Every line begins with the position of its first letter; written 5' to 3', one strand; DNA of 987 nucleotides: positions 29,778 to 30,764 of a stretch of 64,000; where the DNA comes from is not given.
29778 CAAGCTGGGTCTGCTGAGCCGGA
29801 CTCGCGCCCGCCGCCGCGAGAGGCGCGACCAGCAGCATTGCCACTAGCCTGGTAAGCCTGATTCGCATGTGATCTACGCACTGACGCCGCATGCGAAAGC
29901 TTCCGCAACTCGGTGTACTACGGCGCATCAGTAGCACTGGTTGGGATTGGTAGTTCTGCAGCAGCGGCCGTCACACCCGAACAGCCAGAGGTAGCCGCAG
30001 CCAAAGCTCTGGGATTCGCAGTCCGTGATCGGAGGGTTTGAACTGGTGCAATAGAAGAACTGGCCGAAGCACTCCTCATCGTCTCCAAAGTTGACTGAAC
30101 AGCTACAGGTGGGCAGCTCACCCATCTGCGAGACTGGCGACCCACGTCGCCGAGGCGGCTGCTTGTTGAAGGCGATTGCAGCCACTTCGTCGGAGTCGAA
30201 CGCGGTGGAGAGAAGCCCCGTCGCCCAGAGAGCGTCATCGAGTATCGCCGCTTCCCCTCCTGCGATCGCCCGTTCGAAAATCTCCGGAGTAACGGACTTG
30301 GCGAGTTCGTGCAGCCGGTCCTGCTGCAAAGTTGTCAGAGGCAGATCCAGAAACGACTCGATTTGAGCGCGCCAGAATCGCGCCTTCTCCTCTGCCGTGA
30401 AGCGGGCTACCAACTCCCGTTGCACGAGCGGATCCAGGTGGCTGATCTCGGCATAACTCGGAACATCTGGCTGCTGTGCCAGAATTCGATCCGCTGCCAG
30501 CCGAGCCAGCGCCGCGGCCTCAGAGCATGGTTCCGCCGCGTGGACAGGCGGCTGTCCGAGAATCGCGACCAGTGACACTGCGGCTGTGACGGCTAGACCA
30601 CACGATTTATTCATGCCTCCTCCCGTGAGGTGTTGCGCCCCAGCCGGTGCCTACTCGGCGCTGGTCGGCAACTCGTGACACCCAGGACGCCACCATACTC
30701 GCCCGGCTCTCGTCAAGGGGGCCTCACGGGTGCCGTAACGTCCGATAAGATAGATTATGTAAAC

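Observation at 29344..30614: Low-GC two-gene islet between parB and miaB encodes a Sec-secreted, 10-cysteine fulvocin-C-like bacteriocin precursor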

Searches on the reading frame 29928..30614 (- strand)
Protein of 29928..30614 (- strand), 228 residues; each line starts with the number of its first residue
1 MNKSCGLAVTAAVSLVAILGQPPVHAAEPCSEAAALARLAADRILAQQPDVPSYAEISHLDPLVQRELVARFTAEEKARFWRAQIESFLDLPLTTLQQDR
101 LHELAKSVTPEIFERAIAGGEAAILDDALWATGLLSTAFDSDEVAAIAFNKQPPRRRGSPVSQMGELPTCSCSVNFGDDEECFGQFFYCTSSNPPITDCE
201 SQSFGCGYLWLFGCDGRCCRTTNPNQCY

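Call 3: search_protein_families(library=ncbifam, proteins=[window:29928-30614:-], max_evalue=1)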
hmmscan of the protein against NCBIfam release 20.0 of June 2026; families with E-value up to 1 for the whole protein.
window:29928-30614:- (228 aa): 2 families
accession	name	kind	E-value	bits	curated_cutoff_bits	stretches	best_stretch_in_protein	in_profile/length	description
NF033852.1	fulvocin_rel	subfamily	2.5e-20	73.9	35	1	65-218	1-149/150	bacteriocin fulvocin C-related protein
NF001314.0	PRK00258.2-2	equivalog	0.11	11.5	248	1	9-44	3-38/290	shikimate dehydrogenase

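Call 4: search_protein_families(library=pfam, proteins=[window:29928-30614:-], max_evalue=1)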
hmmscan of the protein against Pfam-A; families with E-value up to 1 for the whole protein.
window:29928-30614:- (228 aa): 0 families

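Call 6: find_homologous_proteins(query=window:29928-30614:-)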
Query window:29928-30614:- (228 aa): 2 proteins with E <= 0.001 among 2635 candidates.
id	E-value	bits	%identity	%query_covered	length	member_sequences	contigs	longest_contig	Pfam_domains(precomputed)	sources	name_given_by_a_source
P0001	4.8e-151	519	100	100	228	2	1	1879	-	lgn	-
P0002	2.2e-120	419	86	100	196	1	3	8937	-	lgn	-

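Call 8: find_encoding_contigs(protein=window:29928-30614:-, flank=10000)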
Protein window:29928-30614:- (228 aa): 11 contigs read that carry it; 6 places shown.
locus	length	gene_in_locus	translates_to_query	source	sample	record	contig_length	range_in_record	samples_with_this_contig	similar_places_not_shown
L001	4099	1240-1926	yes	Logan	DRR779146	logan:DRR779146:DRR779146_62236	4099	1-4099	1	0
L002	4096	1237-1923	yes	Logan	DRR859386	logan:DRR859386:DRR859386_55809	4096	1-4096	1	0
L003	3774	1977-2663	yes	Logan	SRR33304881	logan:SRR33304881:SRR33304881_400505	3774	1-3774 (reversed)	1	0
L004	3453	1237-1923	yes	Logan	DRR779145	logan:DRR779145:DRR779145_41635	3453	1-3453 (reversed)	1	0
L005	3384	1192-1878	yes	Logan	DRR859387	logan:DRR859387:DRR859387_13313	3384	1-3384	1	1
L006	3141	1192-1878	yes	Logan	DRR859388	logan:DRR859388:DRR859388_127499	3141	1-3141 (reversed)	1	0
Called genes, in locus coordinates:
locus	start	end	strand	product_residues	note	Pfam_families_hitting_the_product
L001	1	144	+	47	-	?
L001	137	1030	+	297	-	PF02195:ParB_N, PF17762:HTH_ParB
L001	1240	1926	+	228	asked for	-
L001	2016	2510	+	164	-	-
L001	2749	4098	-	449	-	?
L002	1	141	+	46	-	?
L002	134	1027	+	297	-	PF02195:ParB_N, PF17762:HTH_ParB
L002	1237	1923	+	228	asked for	-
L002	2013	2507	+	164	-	-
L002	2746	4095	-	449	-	?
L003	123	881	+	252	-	PF00142:Fer4_NifH, PF01656:CbiA, PF02374:ArsA_ATPase, PF06564:CBP_BcsQ, PF09140:MipZ, PF10609:ParA, PF13614:AAA_31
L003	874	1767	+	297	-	PF02195:ParB_N, PF17762:HTH_ParB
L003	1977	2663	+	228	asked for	-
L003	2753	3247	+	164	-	-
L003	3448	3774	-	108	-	?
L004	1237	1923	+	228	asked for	-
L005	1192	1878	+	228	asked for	-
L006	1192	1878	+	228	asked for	-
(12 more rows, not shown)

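Call 20: search_protein_representatives(protein=window:29928-30614:-)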
Query: 228 residues. Proteins with E-value up to 0.001 (for the whole library): 79; up to 1e-10: 10; up to 1e-30: 1. The best 79 are listed.
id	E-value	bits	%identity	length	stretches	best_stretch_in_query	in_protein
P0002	7.1e-121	418.6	99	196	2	96-228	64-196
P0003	2.2e-22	96.5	34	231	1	10-222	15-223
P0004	5.4e-22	95.2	33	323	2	69-220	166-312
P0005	3.4e-21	92.6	32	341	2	64-222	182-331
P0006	1.3e-13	67.7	28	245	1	29-223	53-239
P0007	2.3e-13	66.9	32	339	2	71-221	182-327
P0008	3.5e-13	66.4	28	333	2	52-219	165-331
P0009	1.5e-12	64.3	29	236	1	8-223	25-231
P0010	1.9e-12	64.0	27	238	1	20-220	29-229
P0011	1.5e-11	61.0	31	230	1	52-223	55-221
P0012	2.4e-10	57.1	28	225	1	34-224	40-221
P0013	2.8e-10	56.8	28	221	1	28-220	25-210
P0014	4.4e-08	49.7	25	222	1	56-220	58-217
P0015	4.9e-08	49.5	28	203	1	29-221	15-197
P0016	8.7e-08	48.7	33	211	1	53-219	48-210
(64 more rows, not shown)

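Call 27: find_encoding_contigs(protein=P0002, flank=8000, max_places=4)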
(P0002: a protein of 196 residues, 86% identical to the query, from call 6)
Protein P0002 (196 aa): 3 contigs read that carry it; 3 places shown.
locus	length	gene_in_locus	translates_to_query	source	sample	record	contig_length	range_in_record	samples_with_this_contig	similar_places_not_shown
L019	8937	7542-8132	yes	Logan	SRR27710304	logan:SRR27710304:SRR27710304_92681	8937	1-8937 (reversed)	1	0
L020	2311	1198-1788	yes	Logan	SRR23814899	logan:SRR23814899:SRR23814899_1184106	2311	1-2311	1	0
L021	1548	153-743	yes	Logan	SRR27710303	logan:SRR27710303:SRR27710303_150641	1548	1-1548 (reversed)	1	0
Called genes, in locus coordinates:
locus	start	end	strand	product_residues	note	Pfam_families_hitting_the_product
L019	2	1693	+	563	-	?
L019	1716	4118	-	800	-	PF03739:LptF_LptG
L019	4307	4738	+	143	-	PF01242:PTPS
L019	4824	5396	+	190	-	PF02577:BFN_dom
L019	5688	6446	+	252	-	PF00142:Fer4_NifH, PF01656:CbiA, PF02374:ArsA_ATPase, PF06564:CBP_BcsQ, PF09140:MipZ, PF10609:ParA, PF13614:AAA_31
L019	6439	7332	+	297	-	PF02195:ParB_N, PF17762:HTH_ParB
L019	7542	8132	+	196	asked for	-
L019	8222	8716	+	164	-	-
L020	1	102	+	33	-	?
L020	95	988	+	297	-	PF02195:ParB_N, PF17762:HTH_ParB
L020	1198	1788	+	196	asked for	-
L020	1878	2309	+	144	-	?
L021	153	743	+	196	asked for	-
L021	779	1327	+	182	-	-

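Call 28: find_encoding_contigs(protein=P0003, flank=8000, max_places=4)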
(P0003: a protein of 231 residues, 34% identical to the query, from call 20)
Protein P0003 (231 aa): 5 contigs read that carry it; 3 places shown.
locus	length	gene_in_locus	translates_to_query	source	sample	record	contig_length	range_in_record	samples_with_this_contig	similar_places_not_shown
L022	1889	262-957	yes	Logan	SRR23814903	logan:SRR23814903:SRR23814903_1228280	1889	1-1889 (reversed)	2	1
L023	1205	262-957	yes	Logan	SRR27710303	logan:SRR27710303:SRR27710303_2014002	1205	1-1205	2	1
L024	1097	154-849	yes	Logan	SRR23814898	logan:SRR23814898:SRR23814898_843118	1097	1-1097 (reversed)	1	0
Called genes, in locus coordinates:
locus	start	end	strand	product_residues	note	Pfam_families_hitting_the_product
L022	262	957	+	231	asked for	-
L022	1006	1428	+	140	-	-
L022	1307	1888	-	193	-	?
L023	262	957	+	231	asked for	-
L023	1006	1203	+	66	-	?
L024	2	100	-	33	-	?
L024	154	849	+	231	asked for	-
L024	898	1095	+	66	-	?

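Call 29: find_encoding_contigs(protein=P0082, flank=8000, max_places=4)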
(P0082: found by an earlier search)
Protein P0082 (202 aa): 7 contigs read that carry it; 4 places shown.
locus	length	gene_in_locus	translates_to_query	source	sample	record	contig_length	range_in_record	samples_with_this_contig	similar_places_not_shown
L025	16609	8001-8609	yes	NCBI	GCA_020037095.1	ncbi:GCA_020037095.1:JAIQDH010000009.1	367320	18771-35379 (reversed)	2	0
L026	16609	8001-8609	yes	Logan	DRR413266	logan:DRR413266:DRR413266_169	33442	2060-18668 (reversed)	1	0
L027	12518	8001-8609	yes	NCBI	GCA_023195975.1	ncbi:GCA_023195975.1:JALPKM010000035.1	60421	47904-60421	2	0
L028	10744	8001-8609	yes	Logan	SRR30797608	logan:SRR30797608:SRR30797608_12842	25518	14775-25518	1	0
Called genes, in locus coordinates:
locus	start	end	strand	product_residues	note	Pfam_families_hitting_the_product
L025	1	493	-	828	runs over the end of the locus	PF02585:PIG-L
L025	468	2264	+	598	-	PF10079:Rossmann-like_BshC, PF24850:CC_BshC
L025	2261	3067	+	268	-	PF02585:PIG-L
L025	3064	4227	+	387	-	PF13477:Glyco_trans_4_2, PF13439:Glyco_transf_4, PF13579:Glyco_trans_4_4, PF20706:GT4-conflict, PF00534:Glycos_transf_1, PF13692:Glyco_trans_1_4, PF13524:Glyco_trans_1_2 (weak)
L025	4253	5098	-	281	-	PF11138:DUF2911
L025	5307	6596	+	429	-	PF13175:AAA_15 (faint), PF13476:AAA_23 (weak), PF00005:ABC_tran (faint), PF13304:AAA_21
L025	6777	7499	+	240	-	PF07987:DUF1775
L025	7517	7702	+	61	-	-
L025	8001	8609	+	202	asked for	-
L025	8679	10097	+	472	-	PF04734:Ceramidase_alk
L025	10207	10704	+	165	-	-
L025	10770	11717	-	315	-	-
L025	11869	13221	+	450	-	PF13098:Thioredoxin_2, PF13899:Thioredoxin_7, PF13424:TPR_12 (faint), PF14559:TPR_19 (faint)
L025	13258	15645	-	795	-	PF09586:YfhO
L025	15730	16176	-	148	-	-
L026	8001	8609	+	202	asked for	-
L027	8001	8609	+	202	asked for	-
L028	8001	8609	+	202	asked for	-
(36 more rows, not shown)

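Call 41: predict_structure(alignment_id=A3)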
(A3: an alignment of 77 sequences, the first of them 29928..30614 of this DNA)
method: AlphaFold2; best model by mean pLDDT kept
length: 228 residues; sequences in the alignment: 77
mean_pLDDT: 82.2   pTM: 0.76
mean pLDDT of the five models: 82.2, 81.7, 81.3, 80.4, 79.2
residues with pLDDT >= 90: 112; 70-90: 60; 50-70: 43; < 50: 13
segments of 3 or more residues with pLDDT < 50: 1-3, 159-164
pLDDT, mean of each block of 10 residues (from residue 1): 49 56 57 89 95 94 92 97 96 97 98 96 93 95 88 53 56 79 82 65 88 90 84
secondary structure, 60 per line:
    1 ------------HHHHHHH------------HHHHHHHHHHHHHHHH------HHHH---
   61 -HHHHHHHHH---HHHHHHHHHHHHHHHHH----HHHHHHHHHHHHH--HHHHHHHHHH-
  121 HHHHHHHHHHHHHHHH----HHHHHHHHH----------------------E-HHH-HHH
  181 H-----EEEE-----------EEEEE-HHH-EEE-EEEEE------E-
elements in order: H13-19 H32-47 H54-57 H62-70 H74-90 H95-107 H110-119 H121-136 H141-149 H178-181 E187-190 E202-206 E212-214 E216-220

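Call 45: fold_search(model_id=the predicted structure, library=pdb)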
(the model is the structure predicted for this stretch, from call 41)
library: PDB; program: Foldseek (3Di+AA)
matches with E <= 10: 40; with E <= 0.001: 0
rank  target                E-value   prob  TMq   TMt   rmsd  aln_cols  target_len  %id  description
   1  2ynq_C                1.7e+00  0.11  0.18  0.26   9.3       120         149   11  Crystal Structure of Geobacillus thermodenitrificans EssB extracellular fragment (released 2012-12-05)
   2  1rj4_B                2.1e+00  0.08  0.19  0.26   9.5       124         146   11  Structure of a Cell Wall Invertase Inhibitor from Tobacco in Complex with Cd2+ (released 2004-02-03)
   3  6ukj_A                2.2e+00  0.06  0.17  0.12  14.2       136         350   13  Single-Particle Cryo-EM Structure of Plasmodium falciparum Chloroquine Resistance Transporter (PfCRT) 7G8 Isoform (released 2019-12-04)
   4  9qe1_E                3.0e+00  0.03  0.13  0.09  17.8       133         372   14  Neobacillus vireti Wadjet-II JetABC monomer (released 2025-06-25)
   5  4fzp_A                3.8e+00  0.18  0.21  0.47   4.7        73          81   11  Crystal Structure of the uranyl binding protein complexed with uranyl (released 2013-12-11)
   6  2ynq_B                4.0e+00  0.08  0.19  0.27   9.4       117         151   10  Crystal Structure of Geobacillus thermodenitrificans EssB extracellular fragment (released 2012-12-05)
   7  5jsb_B                4.0e+00  0.04  0.14  0.24  16.9        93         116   22  Crystal structure of Mcl1-inhibitor complex (released 2016-11-16)
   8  8auw_C                4.0e+00  0.04  0.14  0.19  19.4       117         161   13  Cryo-EM structure of human BIRC6 in complex with SMAC. (released 2023-02-15)
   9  8gps                  4.2e+00  0.12  0.19  0.19   7.9        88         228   24  Cytoplasmic domain structure of the MgtE Mg2+ channel from Chryseobacterium hispalense (released 2023-04-19)
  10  4ok2_B                4.5e+00  0.03  0.17  0.08  11.6       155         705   15  Crystal Structure of Alg17c Mutant Y258A (released 2014-01-29)
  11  4fzo_A                4.7e+00  0.15  0.21  0.47   5.1        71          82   11  Crystal Structure of the apo-form uranyl binding protein (released 2013-12-11)
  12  1xg2_B                5.3e+00  0.06  0.18  0.25  11.0       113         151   14  Crystal structure of the complex between pectin methylesterase and its inhibitor protein (released 2005-03-22)
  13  6i1z_B                5.3e+00  0.02  0.17  0.14  15.0       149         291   11  Outward facing structure of apo CST (released 2019-06-05)
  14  3kq4_A                6.0e+00  0.03  0.21  0.14  13.4       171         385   11  Structure of Intrinsic Factor-Cobalamin bound to its receptor Cubilin (released 2010-03-09)
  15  2lni_MODEL_1_A        6.0e+00  0.02  0.15  0.20  13.4       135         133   16  Solution NMR Structure of Stress-induced-phosphoprotein 1 STI1 from Homo sapiens, Northeast Structural Genomic (released 2012-03-14)
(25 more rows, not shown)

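Call 63: search_solved_structures(query=A3, max_evalue=1)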
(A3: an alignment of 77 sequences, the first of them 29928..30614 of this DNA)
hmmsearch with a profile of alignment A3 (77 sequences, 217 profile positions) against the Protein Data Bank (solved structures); distinct sequences matched with E-value up to 1: 3.
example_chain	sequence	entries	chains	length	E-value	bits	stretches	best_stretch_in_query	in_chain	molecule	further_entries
5t2x_A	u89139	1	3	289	0.16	15.2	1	51-87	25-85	Uncharacterized protein LPG1670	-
5h78_A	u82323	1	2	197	0.26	14.5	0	102-146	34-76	cAMP-dependent protein kinase type II-alpha regulatory subunit,DHR14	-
5h7c_A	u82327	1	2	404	0.35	14.1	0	78-146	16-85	Immunoglobulin G-binding protein A, DHR14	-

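Call 66: search_dna_similar(query=window:29928-30614:-, collection=plasmids, mode=protein, max_evalue=0.001, max_rows=15)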
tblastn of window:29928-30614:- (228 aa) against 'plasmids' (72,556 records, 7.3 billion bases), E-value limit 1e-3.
No match.

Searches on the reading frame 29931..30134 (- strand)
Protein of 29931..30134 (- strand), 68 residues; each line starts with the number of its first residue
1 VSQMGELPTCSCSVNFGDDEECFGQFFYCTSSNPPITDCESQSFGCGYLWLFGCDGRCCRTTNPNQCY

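Call 68: predict_structure(alignment_id=A5)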
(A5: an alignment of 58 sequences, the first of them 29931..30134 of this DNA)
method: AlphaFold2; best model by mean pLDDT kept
length: 68 residues; sequences in the alignment: 58
mean_pLDDT: 75.9   pTM: 0.59
mean pLDDT of the five models: 75.9, 74.8, 73.2, 72.5, 72.5
residues with pLDDT >= 90: 0; 70-90: 52; 50-70: 11; < 50: 5
segments of 3 or more residues with pLDDT < 50: 1-3
pLDDT, mean of each block of 10 residues (from residue 1): 65 75 81 63 82 87 79
secondary structure, 60 per line:
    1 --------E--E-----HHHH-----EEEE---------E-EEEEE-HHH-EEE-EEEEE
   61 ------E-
elements in order: H18-21 E27-30 E42-46 E52-54 E56-60

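Call 72: fold_search(model_id=the predicted structure, library=pdb)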
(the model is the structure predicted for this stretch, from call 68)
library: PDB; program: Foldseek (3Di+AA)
matches with E <= 10: 2; with E <= 0.001: 0
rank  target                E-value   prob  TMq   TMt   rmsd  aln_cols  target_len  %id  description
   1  3b9f_H                7.3e+00  0.01  0.16  0.07   9.8        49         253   12  1.6 A structure of the PCI-thrombin-heparin complex (released 2008-04-22)
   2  2a0q_D                8.8e+00  0.01  0.17  0.07  10.4        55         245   13  Structure of thrombin in 400 mM potassium chloride (released 2005-07-12)
